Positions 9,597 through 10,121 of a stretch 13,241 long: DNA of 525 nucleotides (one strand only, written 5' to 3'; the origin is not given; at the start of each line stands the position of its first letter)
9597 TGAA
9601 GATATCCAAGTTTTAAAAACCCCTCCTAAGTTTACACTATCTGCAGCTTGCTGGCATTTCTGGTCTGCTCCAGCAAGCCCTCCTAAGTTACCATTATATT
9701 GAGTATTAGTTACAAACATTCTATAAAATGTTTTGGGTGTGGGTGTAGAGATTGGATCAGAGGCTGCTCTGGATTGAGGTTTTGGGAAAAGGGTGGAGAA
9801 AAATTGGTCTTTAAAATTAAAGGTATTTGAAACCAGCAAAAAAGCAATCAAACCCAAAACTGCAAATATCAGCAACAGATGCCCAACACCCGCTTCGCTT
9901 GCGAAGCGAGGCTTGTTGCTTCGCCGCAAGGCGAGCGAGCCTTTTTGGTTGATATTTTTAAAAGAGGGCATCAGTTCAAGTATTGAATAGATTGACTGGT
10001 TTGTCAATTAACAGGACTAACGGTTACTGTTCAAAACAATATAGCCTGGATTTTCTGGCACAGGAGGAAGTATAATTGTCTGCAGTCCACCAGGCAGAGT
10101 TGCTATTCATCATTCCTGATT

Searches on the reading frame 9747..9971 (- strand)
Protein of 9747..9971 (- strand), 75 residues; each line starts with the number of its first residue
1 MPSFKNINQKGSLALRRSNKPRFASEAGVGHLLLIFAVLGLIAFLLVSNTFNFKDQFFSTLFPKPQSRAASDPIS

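Call 43: search_protein_families(library=pfam, proteins=[window:9747-9971:-], max_evalue=10)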
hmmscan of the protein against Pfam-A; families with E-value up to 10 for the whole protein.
seq(75 aa): 2 families
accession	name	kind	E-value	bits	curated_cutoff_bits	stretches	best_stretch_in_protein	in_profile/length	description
PF05975.17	EcsB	-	0.065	12.6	30.7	1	26-67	299-340/383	Bacterial ABC transporter protein EcsB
PF09451.16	ATG27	-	0.3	11.4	27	1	20-63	189-230/261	Autophagy-related protein 27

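Call 44: search_protein_families(library=ncbifam, proteins=[window:9747-9971:-], max_evalue=10)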
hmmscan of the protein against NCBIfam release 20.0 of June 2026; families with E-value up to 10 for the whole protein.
seq(75 aa): 1 family
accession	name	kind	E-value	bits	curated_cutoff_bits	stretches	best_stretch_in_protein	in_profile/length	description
NF052642.1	amidase_SagB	exception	0.23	10.6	425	1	24-55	7-38/282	peptidoglycan release complex glucosaminidase SagB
